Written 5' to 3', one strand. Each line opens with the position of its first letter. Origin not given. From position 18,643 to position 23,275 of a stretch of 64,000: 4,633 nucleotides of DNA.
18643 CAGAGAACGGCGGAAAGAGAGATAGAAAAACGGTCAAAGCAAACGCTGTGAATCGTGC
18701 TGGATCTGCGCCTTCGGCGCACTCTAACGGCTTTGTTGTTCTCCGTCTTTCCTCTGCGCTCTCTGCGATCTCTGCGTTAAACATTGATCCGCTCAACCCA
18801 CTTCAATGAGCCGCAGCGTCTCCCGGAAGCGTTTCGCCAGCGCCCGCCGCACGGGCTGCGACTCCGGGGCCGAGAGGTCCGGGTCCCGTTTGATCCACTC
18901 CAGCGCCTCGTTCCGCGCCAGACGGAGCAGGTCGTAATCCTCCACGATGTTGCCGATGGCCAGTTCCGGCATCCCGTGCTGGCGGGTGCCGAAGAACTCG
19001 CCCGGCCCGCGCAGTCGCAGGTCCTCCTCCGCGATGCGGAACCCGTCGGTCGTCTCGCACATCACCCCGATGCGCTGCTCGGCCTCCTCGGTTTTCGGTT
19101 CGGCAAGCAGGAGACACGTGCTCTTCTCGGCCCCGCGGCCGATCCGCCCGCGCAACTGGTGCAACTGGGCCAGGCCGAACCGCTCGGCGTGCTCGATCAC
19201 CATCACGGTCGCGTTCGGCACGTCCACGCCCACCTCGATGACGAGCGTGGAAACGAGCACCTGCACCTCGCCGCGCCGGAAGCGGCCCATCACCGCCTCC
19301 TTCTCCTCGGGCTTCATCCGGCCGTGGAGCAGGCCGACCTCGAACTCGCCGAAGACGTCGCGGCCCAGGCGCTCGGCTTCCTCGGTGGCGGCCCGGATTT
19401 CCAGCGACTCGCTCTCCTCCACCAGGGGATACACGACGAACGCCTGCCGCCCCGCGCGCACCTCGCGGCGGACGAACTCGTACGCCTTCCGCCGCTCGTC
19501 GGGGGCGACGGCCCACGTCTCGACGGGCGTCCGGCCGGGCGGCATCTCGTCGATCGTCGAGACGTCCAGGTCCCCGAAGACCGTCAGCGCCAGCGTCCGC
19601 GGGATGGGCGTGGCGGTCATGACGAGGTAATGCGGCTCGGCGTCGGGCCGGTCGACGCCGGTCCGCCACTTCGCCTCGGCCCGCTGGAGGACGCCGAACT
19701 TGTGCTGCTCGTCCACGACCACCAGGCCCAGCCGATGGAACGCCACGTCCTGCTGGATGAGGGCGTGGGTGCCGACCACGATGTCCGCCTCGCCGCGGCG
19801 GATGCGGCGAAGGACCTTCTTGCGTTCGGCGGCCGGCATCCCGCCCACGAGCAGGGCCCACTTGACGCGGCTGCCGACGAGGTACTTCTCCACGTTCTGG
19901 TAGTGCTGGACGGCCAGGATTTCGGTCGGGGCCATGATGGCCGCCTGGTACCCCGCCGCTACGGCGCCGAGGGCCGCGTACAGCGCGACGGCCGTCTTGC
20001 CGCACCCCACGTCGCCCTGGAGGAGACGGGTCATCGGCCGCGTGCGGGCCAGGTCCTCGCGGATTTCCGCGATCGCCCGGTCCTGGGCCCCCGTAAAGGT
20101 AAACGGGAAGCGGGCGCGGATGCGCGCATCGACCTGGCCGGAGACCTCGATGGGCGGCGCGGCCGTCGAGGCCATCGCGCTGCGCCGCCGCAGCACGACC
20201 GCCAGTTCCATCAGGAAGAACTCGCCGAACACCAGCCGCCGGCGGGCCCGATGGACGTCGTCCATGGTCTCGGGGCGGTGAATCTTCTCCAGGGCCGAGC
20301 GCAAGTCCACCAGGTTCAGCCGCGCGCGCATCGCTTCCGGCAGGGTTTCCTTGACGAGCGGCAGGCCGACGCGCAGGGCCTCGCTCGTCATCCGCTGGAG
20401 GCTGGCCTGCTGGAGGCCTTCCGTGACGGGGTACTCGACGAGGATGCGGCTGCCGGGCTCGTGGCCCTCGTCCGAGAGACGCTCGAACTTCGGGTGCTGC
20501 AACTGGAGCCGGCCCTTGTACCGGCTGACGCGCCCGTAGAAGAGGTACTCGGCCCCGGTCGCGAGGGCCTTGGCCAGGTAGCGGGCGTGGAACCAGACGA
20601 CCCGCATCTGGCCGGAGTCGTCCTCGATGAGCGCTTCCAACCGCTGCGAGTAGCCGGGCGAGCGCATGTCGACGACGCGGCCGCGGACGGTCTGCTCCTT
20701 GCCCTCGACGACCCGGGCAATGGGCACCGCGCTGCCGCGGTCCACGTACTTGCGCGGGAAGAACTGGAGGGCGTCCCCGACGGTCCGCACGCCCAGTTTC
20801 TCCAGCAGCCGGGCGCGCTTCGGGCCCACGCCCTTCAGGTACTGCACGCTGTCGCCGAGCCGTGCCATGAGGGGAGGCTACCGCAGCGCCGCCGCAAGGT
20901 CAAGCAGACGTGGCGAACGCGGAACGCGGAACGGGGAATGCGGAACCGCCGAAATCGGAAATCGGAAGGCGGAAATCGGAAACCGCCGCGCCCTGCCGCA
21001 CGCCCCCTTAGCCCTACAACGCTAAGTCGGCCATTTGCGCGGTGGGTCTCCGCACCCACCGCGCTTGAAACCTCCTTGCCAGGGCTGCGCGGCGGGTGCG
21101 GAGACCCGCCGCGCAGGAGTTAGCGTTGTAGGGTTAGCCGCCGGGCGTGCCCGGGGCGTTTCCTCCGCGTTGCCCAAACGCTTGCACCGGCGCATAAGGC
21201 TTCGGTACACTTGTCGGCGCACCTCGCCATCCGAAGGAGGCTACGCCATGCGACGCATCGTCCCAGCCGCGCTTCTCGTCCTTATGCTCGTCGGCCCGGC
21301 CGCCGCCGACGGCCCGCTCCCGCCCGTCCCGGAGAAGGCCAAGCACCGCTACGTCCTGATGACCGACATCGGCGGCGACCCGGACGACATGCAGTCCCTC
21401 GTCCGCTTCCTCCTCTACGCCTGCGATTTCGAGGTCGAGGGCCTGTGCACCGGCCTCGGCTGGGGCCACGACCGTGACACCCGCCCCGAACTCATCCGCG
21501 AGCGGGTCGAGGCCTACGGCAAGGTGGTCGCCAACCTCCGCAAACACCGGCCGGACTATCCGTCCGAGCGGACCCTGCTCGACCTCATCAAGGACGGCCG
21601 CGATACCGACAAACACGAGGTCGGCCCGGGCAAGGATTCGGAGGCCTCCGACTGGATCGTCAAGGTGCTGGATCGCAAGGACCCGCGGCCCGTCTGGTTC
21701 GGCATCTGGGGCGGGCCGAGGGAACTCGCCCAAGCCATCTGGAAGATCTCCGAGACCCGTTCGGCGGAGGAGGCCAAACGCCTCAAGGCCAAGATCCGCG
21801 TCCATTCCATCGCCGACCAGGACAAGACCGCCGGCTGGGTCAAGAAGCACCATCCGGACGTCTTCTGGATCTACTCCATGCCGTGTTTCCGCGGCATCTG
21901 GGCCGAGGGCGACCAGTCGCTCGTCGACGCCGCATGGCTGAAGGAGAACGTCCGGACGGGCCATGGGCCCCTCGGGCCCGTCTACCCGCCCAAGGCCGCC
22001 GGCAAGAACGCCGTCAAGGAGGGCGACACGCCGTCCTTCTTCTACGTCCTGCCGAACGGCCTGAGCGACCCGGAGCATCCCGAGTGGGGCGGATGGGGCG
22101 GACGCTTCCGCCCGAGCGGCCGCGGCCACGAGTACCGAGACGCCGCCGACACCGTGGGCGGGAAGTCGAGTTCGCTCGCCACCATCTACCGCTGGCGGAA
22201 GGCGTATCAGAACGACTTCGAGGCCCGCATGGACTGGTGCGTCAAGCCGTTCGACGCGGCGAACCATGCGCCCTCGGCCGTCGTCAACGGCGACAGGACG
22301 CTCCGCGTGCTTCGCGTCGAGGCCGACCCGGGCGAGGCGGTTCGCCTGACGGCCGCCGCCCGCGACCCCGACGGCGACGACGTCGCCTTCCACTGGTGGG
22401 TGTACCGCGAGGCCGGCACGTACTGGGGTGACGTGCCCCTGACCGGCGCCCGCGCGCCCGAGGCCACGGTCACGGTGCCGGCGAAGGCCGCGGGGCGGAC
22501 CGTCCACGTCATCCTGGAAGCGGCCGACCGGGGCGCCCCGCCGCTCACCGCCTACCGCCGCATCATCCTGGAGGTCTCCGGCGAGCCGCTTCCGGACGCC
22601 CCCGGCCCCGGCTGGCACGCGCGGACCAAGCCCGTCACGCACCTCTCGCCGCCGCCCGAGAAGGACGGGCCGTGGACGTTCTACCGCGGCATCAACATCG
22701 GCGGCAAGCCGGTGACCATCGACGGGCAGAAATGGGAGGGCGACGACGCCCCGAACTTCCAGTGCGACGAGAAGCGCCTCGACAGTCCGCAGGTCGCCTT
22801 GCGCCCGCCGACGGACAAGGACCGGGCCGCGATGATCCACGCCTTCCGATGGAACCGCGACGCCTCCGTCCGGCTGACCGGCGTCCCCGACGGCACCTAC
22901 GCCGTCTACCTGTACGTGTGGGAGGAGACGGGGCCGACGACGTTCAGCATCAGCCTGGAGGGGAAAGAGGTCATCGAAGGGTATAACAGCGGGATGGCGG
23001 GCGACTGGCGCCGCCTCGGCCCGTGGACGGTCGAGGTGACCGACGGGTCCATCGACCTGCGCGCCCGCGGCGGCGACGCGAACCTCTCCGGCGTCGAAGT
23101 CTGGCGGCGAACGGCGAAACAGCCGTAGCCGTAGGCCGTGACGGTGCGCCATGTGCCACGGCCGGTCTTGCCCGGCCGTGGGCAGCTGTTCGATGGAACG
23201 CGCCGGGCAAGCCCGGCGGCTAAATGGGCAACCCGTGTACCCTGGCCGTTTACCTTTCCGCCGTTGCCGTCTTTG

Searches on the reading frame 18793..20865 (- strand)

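Call 46: search_protein_families(library=pfam, proteins=[window:18793-20865:-], max_evalue=0.0001)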
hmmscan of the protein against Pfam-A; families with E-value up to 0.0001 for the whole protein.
window:18793-20865:- (690 aa): 7 families
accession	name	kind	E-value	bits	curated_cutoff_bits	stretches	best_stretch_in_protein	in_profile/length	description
PF17191.10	RecG_wedge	-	6.4e-28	97.8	23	1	7-164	2-159/162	RecG wedge domain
PF00271.37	Helicase_C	-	2.7e-24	86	23.5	1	470-577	13-108/110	Helicase conserved C-terminal domain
PF00270.35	DEAD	-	2.9e-24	86.1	26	1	260-425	3-164/167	DEAD/DEAH box helicase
PF19833.4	RecG_dom3_C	-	3.8e-16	59.3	26.8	1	605-679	1-76/87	ATP-dependent DNA helicase RecG, domain 3, C-terminal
PF01336.31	tRNA_anti-codon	-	1e-10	41.8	27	1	59-129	2-74/75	OB-fold nucleic acid binding domain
PF04851.21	ResIII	-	2.3e-08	34.6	22.5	1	260-420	7-162/164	Type III restriction enzyme, res subunit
PF22590.2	Cas3-like_C_2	-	3.1e-05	24.6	27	0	490-578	12-104/106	CRISPR-associated nuclease/helicase Cas3, C-terminal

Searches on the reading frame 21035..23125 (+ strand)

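Call 46: search_protein_families(library=pfam, proteins=[window:21035-23125:+], max_evalue=0.0001)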
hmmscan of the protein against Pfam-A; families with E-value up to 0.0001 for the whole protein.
window:21035-23125:+ (697 aa): 2 families
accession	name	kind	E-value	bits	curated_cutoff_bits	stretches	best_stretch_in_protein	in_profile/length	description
PF07632.16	Sde182_NH-like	-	5.1e-81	272.6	26.8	1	105-358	1-268/268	Cellulose-binding Sde182, nucleoside hydrolase-like domain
PF21027.3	Sde0182_C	-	9.3e-24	84.3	27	1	436-514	2-83/83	Cellulose-binding protein Sde0182, C-terminal domain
